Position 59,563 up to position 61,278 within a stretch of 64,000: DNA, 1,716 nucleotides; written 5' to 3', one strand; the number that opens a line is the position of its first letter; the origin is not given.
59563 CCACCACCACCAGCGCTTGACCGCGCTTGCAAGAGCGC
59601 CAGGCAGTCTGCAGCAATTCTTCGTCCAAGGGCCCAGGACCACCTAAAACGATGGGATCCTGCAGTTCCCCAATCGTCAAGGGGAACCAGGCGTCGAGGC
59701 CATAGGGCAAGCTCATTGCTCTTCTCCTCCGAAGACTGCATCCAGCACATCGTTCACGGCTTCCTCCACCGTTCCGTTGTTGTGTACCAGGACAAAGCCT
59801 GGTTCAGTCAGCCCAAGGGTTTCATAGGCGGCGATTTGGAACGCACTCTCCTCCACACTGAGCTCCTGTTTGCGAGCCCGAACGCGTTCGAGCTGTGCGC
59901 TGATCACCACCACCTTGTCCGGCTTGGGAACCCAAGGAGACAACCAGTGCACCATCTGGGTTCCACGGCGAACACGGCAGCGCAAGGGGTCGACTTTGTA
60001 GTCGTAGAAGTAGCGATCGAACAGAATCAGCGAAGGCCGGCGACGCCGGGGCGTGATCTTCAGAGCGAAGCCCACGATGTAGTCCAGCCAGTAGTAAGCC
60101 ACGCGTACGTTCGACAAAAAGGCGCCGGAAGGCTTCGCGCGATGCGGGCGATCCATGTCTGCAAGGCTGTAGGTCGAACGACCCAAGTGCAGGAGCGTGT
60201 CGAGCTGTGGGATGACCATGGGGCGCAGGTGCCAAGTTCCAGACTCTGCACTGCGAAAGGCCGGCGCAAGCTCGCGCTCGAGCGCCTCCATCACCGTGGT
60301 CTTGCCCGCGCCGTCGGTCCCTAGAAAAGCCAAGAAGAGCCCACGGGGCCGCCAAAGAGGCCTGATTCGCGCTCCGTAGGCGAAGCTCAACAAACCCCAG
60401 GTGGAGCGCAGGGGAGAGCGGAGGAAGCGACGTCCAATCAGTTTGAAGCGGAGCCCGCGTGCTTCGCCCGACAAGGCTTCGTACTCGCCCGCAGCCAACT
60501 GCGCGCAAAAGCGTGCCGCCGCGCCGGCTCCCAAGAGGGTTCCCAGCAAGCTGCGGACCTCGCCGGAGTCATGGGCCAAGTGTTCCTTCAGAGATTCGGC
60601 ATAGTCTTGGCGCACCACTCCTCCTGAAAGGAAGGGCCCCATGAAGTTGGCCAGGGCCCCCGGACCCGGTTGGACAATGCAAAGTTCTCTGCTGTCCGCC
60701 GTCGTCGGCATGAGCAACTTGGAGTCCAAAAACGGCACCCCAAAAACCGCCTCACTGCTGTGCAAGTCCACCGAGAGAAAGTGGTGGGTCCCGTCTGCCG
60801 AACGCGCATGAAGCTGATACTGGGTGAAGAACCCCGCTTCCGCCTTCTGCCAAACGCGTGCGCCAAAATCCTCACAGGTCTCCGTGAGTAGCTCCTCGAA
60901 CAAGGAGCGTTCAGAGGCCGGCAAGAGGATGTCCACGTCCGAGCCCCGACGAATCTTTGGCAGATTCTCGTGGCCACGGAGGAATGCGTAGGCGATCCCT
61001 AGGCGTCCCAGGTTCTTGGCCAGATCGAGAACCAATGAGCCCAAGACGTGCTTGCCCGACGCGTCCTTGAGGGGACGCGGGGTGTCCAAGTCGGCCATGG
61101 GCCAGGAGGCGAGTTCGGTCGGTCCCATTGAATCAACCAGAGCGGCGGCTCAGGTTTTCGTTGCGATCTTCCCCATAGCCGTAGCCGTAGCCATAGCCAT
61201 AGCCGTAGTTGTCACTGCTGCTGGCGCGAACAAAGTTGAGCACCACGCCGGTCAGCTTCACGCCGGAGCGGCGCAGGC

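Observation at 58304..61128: Kinase-like and NTase/P-loop-kinase fusion genes embedded in the EPS operon between Wzc and Wzy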

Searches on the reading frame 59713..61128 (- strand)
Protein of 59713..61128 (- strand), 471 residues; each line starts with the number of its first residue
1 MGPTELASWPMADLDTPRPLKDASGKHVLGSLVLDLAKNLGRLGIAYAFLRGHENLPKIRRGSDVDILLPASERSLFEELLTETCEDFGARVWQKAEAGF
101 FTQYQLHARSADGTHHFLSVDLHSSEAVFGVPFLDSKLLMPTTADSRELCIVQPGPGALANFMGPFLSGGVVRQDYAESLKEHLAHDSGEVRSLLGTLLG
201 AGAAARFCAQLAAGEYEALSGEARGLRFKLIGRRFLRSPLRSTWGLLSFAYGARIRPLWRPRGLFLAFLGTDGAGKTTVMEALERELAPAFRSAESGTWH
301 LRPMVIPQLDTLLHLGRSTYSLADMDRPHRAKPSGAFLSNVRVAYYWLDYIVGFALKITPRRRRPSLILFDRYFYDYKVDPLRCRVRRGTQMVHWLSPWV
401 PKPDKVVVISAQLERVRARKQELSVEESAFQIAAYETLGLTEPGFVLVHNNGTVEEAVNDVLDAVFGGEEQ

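Call 3: search_protein_families(library=pfam, proteins=[window:59713-61128:-], max_evalue=0.01)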
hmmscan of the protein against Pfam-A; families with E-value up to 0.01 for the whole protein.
window:59713-61128:- (471 aa): 1 family
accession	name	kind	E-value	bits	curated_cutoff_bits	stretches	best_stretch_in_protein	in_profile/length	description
PF02223.23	Thymidylate_kin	-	0.00045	20.4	27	0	270-292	3-25/185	Thymidylate kinase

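Call 4: search_protein_families(library=ncbifam, proteins=[window:59713-61128:-], max_evalue=0.01)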
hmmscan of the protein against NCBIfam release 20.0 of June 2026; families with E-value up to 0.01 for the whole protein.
window:59713-61128:- (471 aa): 1 family
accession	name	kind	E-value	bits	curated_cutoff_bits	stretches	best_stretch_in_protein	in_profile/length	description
TIGR00041.1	DTMP_kinase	equivalog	0.00023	20.9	83.25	0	263-289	4-30/196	dTMP kinase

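Call 5: find_homologous_proteins(query=window:59713-61128:-)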
Query window:59713-61128:- (471 aa): 14 proteins with E <= 0.001 among 8000 candidates.
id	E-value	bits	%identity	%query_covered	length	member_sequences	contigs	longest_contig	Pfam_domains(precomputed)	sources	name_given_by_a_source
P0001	0.0e+0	1047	100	98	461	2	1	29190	-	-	-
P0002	1.3e-194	665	64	100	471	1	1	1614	-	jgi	jgi:thymidylate kinase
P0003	4.0e-184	631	62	99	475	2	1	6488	-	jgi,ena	-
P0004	1.3e-175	603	62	94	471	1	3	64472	-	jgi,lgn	jgi:thymidylate kinase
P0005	2.4e-175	602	62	94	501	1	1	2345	-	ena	-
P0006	9.0e-174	597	62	93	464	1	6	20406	-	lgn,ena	-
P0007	4.0e-118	413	49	90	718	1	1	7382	PF02397.23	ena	-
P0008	1.2e-113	398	47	93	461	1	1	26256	-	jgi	jgi:hypothetical protein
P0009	3.3e-100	354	57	68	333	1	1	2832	-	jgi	jgi:thymidylate kinase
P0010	8.3e-92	326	41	90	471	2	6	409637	-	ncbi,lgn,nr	ncbi:MAG: hypothetical protein L6Q99_02135 [Planctomycetes bacterium]|nr:hypothetical protein [Planc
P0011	1.1e-90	323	42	92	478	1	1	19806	-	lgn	-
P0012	7.0e-89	317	38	93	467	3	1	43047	-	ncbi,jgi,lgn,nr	ncbi:MAG: hypothetical protein IT453_00555 [Planctomycetes bacterium]|jgi:hypothetical protein|nr:hy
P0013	2.2e-37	147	27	89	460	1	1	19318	PF02223.24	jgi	jgi:thymidylate kinase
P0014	7.7e-15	73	36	30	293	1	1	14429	-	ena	-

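Call 9: search_solved_structures(query=A1, max_evalue=10, show_alignments=3)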
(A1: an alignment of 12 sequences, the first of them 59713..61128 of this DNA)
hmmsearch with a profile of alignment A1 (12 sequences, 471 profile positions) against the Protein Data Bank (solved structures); distinct sequences matched with E-value up to 10: 299 (the best 60 are shown).
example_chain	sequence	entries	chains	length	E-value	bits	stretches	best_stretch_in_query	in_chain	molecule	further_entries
2ccg_A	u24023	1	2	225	9.6e-05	24.5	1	261-291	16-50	THYMIDYLATE KINASE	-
5xbh_A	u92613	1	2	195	0.00012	24.3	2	357-465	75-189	Thymidylate kinase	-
4mqb_A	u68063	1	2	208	0.0002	23.5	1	265-291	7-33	Thymidylate kinase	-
2ccj_A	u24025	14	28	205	0.00021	23.4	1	265-291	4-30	THYMIDYLATE KINASE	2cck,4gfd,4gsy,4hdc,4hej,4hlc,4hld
4dwj_A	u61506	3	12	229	0.00028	23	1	264-291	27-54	Thymidylate kinase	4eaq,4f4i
3ux8_A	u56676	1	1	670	0.00039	22.5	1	261-292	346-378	Excinuclease ABC, A subunit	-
9njf_Y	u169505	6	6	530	0.0004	22.5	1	258-289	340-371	Probable ATP-binding protein YbiT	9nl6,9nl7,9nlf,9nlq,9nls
9nlh_H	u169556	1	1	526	0.00041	22.4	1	186-292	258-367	YheS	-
9vvi_W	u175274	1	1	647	0.00056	22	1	188-292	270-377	Probable ATP-binding protein YheS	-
2pbr_A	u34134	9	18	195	0.00056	22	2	357-465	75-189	Thymidylate kinase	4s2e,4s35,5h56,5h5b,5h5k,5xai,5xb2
3hjn_A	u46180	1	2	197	0.00057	22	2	264-288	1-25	Thymidylate kinase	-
2plr_A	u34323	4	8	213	0.00089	21.3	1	347-428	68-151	Probable thymidylate kinase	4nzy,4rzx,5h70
2r6f_A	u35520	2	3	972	0.0011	21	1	261-292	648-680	Excinuclease ABC subunit A | Excinuclease ABC, A subunit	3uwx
5x3x_A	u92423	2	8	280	0.0022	20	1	259-289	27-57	Cobalt ABC transporter ATP-binding protein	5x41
5x40_A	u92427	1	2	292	0.0023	20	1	259-289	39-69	Cobalt ABC transporter ATP-binding protein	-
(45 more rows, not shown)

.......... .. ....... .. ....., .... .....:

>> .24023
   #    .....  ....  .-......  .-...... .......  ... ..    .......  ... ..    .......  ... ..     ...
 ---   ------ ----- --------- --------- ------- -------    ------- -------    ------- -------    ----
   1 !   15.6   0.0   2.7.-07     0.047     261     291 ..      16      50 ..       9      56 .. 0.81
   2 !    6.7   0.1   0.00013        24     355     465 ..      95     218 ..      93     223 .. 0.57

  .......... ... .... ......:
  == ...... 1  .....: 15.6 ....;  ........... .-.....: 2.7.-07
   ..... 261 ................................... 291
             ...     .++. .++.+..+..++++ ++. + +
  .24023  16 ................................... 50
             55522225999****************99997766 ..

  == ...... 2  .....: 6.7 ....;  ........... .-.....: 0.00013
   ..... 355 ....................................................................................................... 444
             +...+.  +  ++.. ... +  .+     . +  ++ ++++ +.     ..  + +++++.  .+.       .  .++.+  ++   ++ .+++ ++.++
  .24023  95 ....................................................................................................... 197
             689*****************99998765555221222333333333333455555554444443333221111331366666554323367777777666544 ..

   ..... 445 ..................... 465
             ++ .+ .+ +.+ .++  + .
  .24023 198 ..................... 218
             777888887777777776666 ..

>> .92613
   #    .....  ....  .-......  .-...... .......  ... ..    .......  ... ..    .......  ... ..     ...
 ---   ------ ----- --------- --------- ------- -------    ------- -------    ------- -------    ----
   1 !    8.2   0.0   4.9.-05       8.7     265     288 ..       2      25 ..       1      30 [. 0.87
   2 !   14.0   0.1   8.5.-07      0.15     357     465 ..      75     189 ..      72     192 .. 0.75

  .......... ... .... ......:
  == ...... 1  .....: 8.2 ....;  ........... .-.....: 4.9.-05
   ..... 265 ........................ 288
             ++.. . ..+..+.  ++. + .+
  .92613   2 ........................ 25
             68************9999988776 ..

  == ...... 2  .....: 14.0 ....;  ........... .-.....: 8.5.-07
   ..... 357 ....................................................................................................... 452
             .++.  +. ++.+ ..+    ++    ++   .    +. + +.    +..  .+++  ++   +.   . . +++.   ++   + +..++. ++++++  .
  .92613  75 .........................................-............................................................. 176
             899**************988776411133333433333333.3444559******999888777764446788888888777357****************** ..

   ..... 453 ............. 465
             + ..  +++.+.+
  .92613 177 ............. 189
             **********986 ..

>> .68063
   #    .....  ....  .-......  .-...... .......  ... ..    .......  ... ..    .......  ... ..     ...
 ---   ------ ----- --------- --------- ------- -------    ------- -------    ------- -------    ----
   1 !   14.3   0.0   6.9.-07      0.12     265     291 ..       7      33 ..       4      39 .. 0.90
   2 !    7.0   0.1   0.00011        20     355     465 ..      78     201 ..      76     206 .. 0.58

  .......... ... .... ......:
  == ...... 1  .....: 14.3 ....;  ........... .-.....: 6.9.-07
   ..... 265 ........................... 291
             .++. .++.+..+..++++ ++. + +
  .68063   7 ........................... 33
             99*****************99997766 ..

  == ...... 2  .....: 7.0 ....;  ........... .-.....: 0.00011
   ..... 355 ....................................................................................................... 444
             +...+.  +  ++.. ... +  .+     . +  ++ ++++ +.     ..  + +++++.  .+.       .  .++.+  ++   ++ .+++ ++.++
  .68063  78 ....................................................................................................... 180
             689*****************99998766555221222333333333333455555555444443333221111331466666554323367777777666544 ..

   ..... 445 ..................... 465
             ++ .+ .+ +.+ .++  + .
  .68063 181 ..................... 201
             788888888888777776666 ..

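Call 14: find_encoding_contigs(protein=P0004, flank=10000, max_places=2)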
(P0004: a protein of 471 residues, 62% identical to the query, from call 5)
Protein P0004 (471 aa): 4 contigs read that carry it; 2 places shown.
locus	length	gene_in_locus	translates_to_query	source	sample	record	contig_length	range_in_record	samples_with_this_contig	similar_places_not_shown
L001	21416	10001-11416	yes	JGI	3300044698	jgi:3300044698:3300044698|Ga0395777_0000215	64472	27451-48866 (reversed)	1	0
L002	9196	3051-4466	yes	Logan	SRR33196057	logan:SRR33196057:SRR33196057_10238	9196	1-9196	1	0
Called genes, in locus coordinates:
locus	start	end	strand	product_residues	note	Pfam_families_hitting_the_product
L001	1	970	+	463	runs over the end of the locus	PF00070:Pyr_redox (faint), PF00890:FAD_binding_2, PF01266:DAO, PF01593:Amino_oxidase, PF07992:Pyr_redox_2 (faint), PF12831:FAD_oxidored (weak), PF13450:NAD_binding_8, PF03275:GLF (faint)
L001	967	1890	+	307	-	PF08003:Methyltransf_9, PF13489:Methyltransf_23, PF08241:Methyltransf_11, PF08242:Methyltransf_12, PF13649:Methyltransf_25, PF13847:Methyltransf_31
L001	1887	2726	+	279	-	PF13489:Methyltransf_23, PF01209:Ubie_methyltran (weak), PF08241:Methyltransf_11, PF08242:Methyltransf_12, PF13649:Methyltransf_25, PF13847:Methyltransf_31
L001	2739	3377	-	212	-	PF02397:Bac_transf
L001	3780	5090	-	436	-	-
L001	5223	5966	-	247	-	PF00149:Metallophos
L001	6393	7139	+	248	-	PF02563:Poly_export, PF10531:SLBB, PF22461:SLBB_2 (weak)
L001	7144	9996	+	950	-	PF02706:Wzz (weak), PF13807:GNVR (weak), PF01656:CbiA (faint), PF13614:AAA_31 (weak)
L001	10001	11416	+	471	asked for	-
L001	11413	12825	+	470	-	-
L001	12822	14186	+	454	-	PF04932:Wzy_C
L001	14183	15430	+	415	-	PF20706:GT4-conflict, PF00534:Glycos_transf_1, PF13692:Glyco_trans_1_4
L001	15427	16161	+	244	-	PF25087:GMPPB_C (faint), PF25084:LbH_EIF2B (faint), PF00132:Hexapep, PF14602:Hexapep_2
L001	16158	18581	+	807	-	PF13439:Glyco_transf_4, PF13579:Glyco_trans_4_4, PF00534:Glycos_transf_1, PF20706:GT4-conflict, PF13692:Glyco_trans_1_4, PF13439:Glyco_transf_4, PF13579:Glyco_trans_4_4, PF20706:GT4-conflict, +3 more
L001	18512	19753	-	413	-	PF09314:DUF1972, PF13439:Glyco_transf_4, PF13579:Glyco_trans_4_4, PF13692:Glyco_trans_1_4 (weak)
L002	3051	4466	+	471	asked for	-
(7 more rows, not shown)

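Call 15: find_encoding_contigs(protein=P0010, flank=10000, max_places=2)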
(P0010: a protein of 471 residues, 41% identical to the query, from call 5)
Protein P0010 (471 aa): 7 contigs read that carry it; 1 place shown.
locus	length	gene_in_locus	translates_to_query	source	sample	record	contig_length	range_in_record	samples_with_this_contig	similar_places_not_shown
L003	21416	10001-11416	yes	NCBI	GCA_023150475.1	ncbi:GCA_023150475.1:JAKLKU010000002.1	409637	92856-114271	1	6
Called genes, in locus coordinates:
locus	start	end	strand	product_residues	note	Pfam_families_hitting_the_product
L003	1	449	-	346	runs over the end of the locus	PF00793:DAHP_synth_1, PF03102:NeuB (weak)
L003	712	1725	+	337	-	PF13620:CarboxypepD_reg (weak), PF13715:CarbopepD_reg_2 (faint), PF13620:CarboxypepD_reg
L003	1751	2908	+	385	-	PF00266:Aminotran_5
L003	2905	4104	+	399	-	PF22025:ThiI_fer, PF02926:THUMP, PF02568:ThiI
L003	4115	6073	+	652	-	-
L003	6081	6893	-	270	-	PF02397:Bac_transf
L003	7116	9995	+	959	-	PF02706:Wzz (faint), PF01656:CbiA, PF13614:AAA_31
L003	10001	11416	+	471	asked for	-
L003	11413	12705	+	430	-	PF01636:APH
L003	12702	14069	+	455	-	PF04932:Wzy_C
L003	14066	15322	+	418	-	PF20706:GT4-conflict, PF00534:Glycos_transf_1, PF13692:Glyco_trans_1_4, PF13524:Glyco_trans_1_2 (weak)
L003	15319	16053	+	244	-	PF25084:LbH_EIF2B (faint), PF25087:GMPPB_C (faint), PF00132:Hexapep, PF14602:Hexapep_2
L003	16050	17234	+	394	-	PF13439:Glyco_transf_4, PF13579:Glyco_trans_4_4, PF20706:GT4-conflict, PF00534:Glycos_transf_1, PF13692:Glyco_trans_1_4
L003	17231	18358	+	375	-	PF13439:Glyco_transf_4, PF13579:Glyco_trans_4_4, PF20706:GT4-conflict, PF00534:Glycos_transf_1, PF13692:Glyco_trans_1_4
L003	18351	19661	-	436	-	-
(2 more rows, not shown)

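Call 16: find_encoding_contigs(protein=P0013, flank=10000, max_places=2)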
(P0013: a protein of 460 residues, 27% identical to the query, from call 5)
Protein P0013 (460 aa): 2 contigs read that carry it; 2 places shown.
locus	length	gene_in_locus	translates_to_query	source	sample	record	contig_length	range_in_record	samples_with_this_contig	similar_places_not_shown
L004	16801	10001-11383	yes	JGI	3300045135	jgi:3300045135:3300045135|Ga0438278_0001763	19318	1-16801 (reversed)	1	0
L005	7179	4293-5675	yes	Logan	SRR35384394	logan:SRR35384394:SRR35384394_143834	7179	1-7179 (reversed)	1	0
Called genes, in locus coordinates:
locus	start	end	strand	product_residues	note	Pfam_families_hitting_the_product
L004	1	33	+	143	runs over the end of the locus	PF05523:FdtA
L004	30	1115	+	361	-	PF01041:DegT_DnrJ_EryC1, PF00155:Aminotran_1_2 (weak)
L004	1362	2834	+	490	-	PF13440:Polysacc_synt_3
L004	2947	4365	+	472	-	PF00535:Glycos_transf_2, PF10111:Glyco_tranf_2_2, PF13641:Glyco_tranf_2_3, PF00132:Hexapep (faint)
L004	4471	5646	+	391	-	PF01636:APH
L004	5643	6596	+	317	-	PF00535:Glycos_transf_2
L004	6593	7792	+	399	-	-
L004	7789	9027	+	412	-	PF20706:GT4-conflict (weak), PF00534:Glycos_transf_1, PF13692:Glyco_trans_1_4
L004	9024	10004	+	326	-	PF00535:Glycos_transf_2, PF10111:Glyco_tranf_2_2, PF13641:Glyco_tranf_2_3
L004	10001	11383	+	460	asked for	PF02223:Thymidylate_kin (weak)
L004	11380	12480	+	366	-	PF13579:Glyco_trans_4_4 (weak), PF20706:GT4-conflict, PF00534:Glycos_transf_1, PF13692:Glyco_trans_1_4, PF13524:Glyco_trans_1_2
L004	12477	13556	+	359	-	PF09314:DUF1972, PF00534:Glycos_transf_1, PF13692:Glyco_trans_1_4 (faint)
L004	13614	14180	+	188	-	PF00908:dTDP_sugar_isom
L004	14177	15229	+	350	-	PF00106:adh_short (faint), PF01073:3Beta_HSD, PF01370:Epimerase, PF02719:Polysacc_synt_2, PF04321:RmlD_sub_bind, PF16363:GDP_Man_Dehyd, PF07993:NAD_binding_4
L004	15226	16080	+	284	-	PF01370:Epimerase, PF04321:RmlD_sub_bind, PF16363:GDP_Man_Dehyd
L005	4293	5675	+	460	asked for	PF02223:Thymidylate_kin (weak)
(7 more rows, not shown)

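Call 17: find_encoding_contigs(protein=P0007, flank=10000, max_places=2)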
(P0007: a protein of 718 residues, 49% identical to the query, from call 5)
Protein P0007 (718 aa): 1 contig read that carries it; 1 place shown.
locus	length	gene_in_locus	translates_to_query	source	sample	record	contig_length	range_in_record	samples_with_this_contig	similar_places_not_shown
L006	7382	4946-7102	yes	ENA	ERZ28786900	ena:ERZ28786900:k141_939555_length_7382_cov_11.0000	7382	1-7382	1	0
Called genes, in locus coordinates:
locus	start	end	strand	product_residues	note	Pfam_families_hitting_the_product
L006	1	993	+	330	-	?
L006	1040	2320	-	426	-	PF07593:UnbV_ASPIC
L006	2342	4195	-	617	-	PF01839:FG-GAP (faint), PF13517:FG-GAP_3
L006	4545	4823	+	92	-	-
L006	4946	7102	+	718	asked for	PF02397:Bac_transf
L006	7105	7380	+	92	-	?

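Call 23: predict_structure(alignment_id=A1)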
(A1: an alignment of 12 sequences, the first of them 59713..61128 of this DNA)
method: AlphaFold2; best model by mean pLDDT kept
length: 471 residues; sequences in the alignment: 12
mean_pLDDT: 84.2   pTM: 0.82
mean pLDDT of the five models: 84.2, 81.8, 81.2, 81.2, 80.9
residues with pLDDT >= 90: 264; 70-90: 127; 50-70: 53; < 50: 27
segments of 3 or more residues with pLDDT < 50: 1-23
pLDDT, mean of each block of 10 residues (from residue 1): 29 33 68 95 92 88 90 95 94 92 93 89 94 92 70 93 92 93 87 94 95 94 95 95 95 88 91 90 90 65 65 62 54 79 88 87 86 87 75 90 94 85 83 93 93 93 78 36
secondary structure, 60 per line:
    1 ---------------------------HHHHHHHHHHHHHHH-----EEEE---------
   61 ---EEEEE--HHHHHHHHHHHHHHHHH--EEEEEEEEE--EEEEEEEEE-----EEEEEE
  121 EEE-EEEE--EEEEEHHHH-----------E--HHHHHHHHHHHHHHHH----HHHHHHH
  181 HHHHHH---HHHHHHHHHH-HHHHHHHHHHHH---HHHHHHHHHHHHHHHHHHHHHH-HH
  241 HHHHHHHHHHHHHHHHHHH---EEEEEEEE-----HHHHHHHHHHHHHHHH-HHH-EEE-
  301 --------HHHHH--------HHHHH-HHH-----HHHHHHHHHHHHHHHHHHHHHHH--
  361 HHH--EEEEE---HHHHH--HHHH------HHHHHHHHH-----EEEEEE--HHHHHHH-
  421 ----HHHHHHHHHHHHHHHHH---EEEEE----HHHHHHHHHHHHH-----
elements in order: H28-42 E48-51 E64-68 H71-87 E90-98 E101-109 E115-123 E125-128 E131-135 H136-139 H154-169 H174-186 H190-199 H201-212 H216-237 H239-259 E263-270 H276-291 E297-299 H309-313 H322-326 H336-358 E366-370 H374-378 H381-384 H391-399 E405-410 H413-419 H425-441 E445-449 H454-466

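Call 27: fold_search(model_id=the predicted structure, library=pdb)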
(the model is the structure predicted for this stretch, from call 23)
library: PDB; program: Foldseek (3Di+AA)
matches with E <= 10: 1214; with E <= 0.001: 174
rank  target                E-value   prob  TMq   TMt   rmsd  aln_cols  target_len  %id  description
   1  4dwj_E                8.4e-08  1.00  0.31  0.65   5.4       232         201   16  Crystal structure of Thymidylate Kinase from Staphylococcus aureus in complex with Thymidine Monophosphate (released 2012-03-07)
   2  2ccg_B                1.1e-07  1.00  0.32  0.69   4.7       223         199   18  Crystal structure of His-tagged S. aureus thymidylate kinase complexed with thymidine monophosphate (TMP) (released 2006-03-08)
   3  4eaq_A                1.1e-07  1.00  0.31  0.64   5.4       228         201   16  Crystal structure of Thymidylate Kinase from Staphylococcus aureus in complex with 3'-Azido-3'-Deoxythymidine-5'-Monop (released 2012-04-11)
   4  4qgh_B                1.2e-07  1.00  0.31  0.67   5.0       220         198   15  S.aureus TMK in complex with potent inhibitor compound 47 (released 2014-06-11)
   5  2cck_B                1.3e-07  1.00  0.30  0.66   5.6       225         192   16  CRYSTAL STRUCTURE OF UNLIGANDED S. AUREUS THYMIDYLATE KINASE (released 2006-03-08)
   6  4dwj_C                1.7e-07  1.00  0.31  0.65   5.2       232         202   16  Crystal structure of Thymidylate Kinase from Staphylococcus aureus in complex with Thymidine Monophosphate (released 2012-03-07)
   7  4dwj_B                1.7e-07  1.00  0.31  0.65   5.4       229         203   17  Crystal structure of Thymidylate Kinase from Staphylococcus aureus in complex with Thymidine Monophosphate (released 2012-03-07)
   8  4qgf_A                1.8e-07  1.00  0.32  0.69   4.9       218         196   15  S.aureus TMK in complex with the potent inhibitor compound 38, 2-(3-CHLOROPHENOXY)-3-METHOXY-4-{(1R)-1-[(3S)-3-(5-METH (released 2014-06-11)
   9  4f4i_B                1.9e-07  1.00  0.33  0.71   4.9       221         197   18  Crystal structure of Thymidylate Kinase from Staphylococcus aureus in apo-form (released 2012-05-23)
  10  4dwj_A                1.9e-07  1.00  0.30  0.64   5.7       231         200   16  Crystal structure of Thymidylate Kinase from Staphylococcus aureus in complex with Thymidine Monophosphate (released 2012-03-07)
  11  4dwj_H                2.0e-07  1.00  0.31  0.67   5.3       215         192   18  Crystal structure of Thymidylate Kinase from Staphylococcus aureus in complex with Thymidine Monophosphate (released 2012-03-07)
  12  2ccg_A                2.2e-07  1.00  0.33  0.68   4.1       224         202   18  Crystal structure of His-tagged S. aureus thymidylate kinase complexed with thymidine monophosphate (TMP) (released 2006-03-08)
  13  4dwj_G                2.4e-07  1.00  0.30  0.66   5.4       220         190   16  Crystal structure of Thymidylate Kinase from Staphylococcus aureus in complex with Thymidine Monophosphate (released 2012-03-07)
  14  2ccj_B                3.0e-07  1.00  0.33  0.73   4.3       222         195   17  Crystal structure of S. aureus thymidylate kinase complexed with thymidine monophosphate (released 2006-03-08)
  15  4f4i_A                3.3e-07  1.00  0.29  0.61   6.1       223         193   16  Crystal structure of Thymidylate Kinase from Staphylococcus aureus in apo-form (released 2012-05-23)
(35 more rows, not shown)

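Call 32: search_protein_representatives(alignment_id=A1)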
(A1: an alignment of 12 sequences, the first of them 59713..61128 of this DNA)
Query: 12 sequences, 471 profile positions. Proteins with E-value up to 0.001 (for the whole library): 9105; up to 1e-10: 5108; up to 1e-30: 2325. The best 150 are listed.
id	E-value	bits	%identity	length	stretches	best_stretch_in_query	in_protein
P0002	2.7e-221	751.8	-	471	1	1-469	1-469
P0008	2.2e-193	659.7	-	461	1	17-469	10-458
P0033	4.4e-169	579.6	-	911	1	14-468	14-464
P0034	9.6e-167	571.9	-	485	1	13-468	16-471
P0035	5.0e-165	566.3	-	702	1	30-468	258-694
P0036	3.4e-159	547.0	-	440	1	30-468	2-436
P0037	5.9e-159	546.2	-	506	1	14-466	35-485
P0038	1.3e-150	518.7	-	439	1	27-470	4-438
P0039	3.5e-149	514.0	-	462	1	24-467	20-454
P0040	2.2e-141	488.3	-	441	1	34-463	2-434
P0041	3.2e-138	477.9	-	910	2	26-470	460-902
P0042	7.1e-138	476.7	-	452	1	23-469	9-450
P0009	8.6e-135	466.6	-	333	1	141-469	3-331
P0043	2.1e-133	462.0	-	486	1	23-467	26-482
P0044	6.5e-133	460.4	-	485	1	20-469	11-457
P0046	5.6e-115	401.2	-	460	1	24-470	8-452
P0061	6.5e-90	318.6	-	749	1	30-469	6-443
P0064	1.6e-86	307.4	-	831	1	32-468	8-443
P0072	1.2e-84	301.2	-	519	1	25-462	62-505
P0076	4.8e-82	292.6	-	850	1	30-470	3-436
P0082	8.3e-80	285.3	-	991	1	32-469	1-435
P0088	3.3e-78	280.0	-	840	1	31-467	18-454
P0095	3.3e-77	276.7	-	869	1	13-467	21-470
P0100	9.5e-77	275.2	-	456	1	31-466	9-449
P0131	5.3e-73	262.8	-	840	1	30-468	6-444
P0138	3.5e-72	260.1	-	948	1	28-464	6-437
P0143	9.5e-72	258.7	-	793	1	19-466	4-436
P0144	1.3e-71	258.3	-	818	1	26-468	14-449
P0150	3.4e-71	256.9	-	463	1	16-467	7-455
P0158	2.7e-70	253.9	-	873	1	25-466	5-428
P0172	2.2e-69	250.9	-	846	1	25-468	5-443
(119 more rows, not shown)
